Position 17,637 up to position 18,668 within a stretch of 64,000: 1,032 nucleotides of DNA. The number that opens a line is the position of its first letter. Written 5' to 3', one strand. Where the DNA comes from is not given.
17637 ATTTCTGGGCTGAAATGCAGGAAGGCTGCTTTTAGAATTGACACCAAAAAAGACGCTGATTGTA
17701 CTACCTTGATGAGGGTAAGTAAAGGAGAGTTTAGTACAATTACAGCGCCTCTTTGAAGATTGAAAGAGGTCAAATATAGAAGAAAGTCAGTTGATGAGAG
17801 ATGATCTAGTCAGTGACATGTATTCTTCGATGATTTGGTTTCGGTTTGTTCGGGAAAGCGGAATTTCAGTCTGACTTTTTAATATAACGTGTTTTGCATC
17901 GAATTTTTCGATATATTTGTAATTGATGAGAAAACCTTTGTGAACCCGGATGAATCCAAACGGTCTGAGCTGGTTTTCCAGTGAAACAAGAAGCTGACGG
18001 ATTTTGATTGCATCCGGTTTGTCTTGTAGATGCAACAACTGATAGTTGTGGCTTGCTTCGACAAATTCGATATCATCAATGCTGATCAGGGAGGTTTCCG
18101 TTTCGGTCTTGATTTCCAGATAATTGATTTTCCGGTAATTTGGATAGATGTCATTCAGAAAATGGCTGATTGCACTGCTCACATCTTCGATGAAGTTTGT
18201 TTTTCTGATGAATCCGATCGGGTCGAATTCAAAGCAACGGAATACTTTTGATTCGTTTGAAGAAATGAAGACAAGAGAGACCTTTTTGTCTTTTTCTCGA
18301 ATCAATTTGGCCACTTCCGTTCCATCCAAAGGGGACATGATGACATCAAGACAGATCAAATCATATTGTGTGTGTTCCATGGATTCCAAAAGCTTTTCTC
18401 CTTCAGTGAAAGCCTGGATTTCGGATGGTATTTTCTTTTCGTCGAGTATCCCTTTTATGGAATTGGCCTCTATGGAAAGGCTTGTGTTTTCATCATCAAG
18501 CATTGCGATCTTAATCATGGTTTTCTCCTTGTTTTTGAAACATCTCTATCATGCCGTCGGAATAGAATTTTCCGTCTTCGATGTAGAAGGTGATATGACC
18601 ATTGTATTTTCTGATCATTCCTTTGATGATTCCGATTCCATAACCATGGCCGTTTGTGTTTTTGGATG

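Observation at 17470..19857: Peptide-sensing-type (AgrC/LytTR) two-component system lacking any pheromone or processing gene, wired next to the giant GH3 with a candidate LytTR direct-repeat box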

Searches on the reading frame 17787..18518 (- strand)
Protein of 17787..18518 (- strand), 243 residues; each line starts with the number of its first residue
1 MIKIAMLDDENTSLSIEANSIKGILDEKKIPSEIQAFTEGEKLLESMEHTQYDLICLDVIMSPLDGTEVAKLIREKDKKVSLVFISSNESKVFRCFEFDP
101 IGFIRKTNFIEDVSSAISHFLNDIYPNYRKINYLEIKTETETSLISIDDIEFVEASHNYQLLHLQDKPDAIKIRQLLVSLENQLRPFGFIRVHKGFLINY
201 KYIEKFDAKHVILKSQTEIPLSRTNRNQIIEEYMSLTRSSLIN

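Call 4: search_protein_families(library=pfam, proteins=[window:17787-18518:-], max_evalue=0.01)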
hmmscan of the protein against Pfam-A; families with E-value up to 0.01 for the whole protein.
window:17787-18518:- (243 aa): 2 families
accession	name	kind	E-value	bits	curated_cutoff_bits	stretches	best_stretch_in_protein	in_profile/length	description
PF04397.21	LytTR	-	1.1e-16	61.3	22.6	1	142-229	3-93/98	LytTr DNA-binding domain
PF00072.30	Response_reg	-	1.2e-12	48.4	30.2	1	19-114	12-107/111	Response regulator receiver domain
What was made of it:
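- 17787..18518 (-): Response regulator (243 aa) with a receiver domain (acidic pocket D8/D9, presumed acceptor D58 in CLDVIM) and a LytTR DNA-binding domain. It is translationally coupled to the kinase by an 8-nt overlap. Pfam Response_reg at E=1e-12 and LytTR at E=1e-16 (call 4).
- Checked: The regulator is 17787-18518 (243 aa) with Response_reg plus LytTR, E=1e-16 (call 4).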

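Call 44: search_solved_structures(query=window:17787-18518:-, max_evalue=0.01)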
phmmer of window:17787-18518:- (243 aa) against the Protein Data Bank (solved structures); distinct sequences matched with E-value up to 0.01: 26.
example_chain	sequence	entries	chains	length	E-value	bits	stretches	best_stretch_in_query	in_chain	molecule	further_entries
1nxo_A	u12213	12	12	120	1.5e-05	28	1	32-94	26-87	DNA-binding response regulator | Response regulator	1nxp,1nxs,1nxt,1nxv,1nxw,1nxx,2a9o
6eb7_A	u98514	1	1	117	1.8e-05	27.7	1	33-94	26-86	DNA-binding response regulator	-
9xzo_A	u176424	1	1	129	3.1e-05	27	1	3-112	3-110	De novo protein M1X0B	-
5hev_A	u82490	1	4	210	4.6e-05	26.4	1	1-117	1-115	Response regulator protein VraR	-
8fk2_A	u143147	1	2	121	6.7e-05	25.9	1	31-94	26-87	Putative response regulator CovR VicR-like protein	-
2qv0_A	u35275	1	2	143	0.00023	24.1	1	34-107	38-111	Protein mrkE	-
3a0r_B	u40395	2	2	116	0.00026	24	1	30-87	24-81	Response regulator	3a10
3a0u_A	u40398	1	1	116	0.00026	23.9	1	30-87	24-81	Response regulator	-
3f6p_A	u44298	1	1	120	0.00027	23.9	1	28-95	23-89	Transcriptional regulatory protein yycF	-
1mvo_A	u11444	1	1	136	0.00032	23.7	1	33-91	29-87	PhoP response regulator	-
2zwm_A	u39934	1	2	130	0.00032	23.7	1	28-95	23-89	Transcriptional regulatory protein yycF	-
6ekg_Y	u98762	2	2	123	0.00052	23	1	19-103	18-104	Chemotaxis protein CheY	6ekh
3kht_A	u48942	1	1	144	0.00057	22.8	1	20-90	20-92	Response regulator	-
6m8o_A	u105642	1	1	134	0.00062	22.7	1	18-108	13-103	DNA-binding response regulator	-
8phx_A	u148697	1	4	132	0.0007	22.5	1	44-121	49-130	Histidine protein kinase SLN1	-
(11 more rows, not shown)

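Call 46: search_protein_families(library=ncbifam, proteins=[window:17787-18518:-], max_evalue=0.01)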
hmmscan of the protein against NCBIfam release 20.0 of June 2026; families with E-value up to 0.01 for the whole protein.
window:17787-18518:- (243 aa): 50 families (the best 25 are shown)
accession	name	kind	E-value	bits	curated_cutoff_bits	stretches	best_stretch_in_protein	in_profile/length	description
NF010684.1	PRK14084.1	equivalog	2.5e-09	37.2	375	1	6-120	5-115/254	response regulator transcription factor LytR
NF051850.1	RespRegRprY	equivalog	2.9e-09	36.7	370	1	22-122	21-121/234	response regulator transcription factor RprY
NF008677.0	PRK11697.1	equivalog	7.9e-09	35.2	246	1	1-229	1-231/238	two-component system response regulator BtsR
NF053854.1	RespRegPhoBBctds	equivalog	2.3e-08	33.6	270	1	34-171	25-174/225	two-component system response regulator PhoB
NF046022.1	RespRegCpdRBruc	equivalog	7.6e-07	29.1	180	1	32-86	26-80/120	cell cycle two-component system response regulator CpdR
NF033120.0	vanR_FM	exception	1.4e-06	28.1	460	1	33-91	29-86/231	vancomycin resistance response regulator transcription factor, VanR-F/VanR-M family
NF052313.1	T9SS_RR_PorX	equivalog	4.7e-06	25.6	300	1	32-90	25-83/513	T9SS response regulator signal transducer PorX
NF007419.0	PRK09958.1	equivalog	5e-06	26.2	251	1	19-119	14-115/204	acid-sensing system DNA-binding response regulator EvgA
NF045944.1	ResRegRpaBCyano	equivalog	5.7e-06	25.9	330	1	31-87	21-76/229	response regulator transcription factor RpaB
NF041830.1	RR_TF_ErdR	exception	8.6e-06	25.6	390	1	33-122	33-122/213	response regulator transcription factor ErdR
NF045901.1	HisKinLetSLeg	equivalog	1.1e-05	23.7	1650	1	32-92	695-758/906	two-component system sensor histidine kinase LetS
NF001965.0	PRK00742.1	subfamily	1.3e-05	24.6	293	1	2-143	4-142/357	chemotaxis-specific protein-glutamate methyltransferase CheB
NF052596.1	RR_EAL_PvrR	equivalog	1.3e-05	24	580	1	32-92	29-89/398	response regulator cyclic di-GMP phosphodiesterase PvrR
NF040689.1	MtrAB_MtrA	equivalog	1.9e-05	24.1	300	1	33-87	24-77/219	MtrAB system response regulator MtrA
TIGR01387.1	cztR_silR_copR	subfamily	2.3e-05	24.2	279.2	1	34-90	25-81/218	heavy metal response regulator transcription factor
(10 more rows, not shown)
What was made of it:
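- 17787..18518 (-): Scores are far below the equivalog cut-offs for AgrA, LytR and BtsR (call 46).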
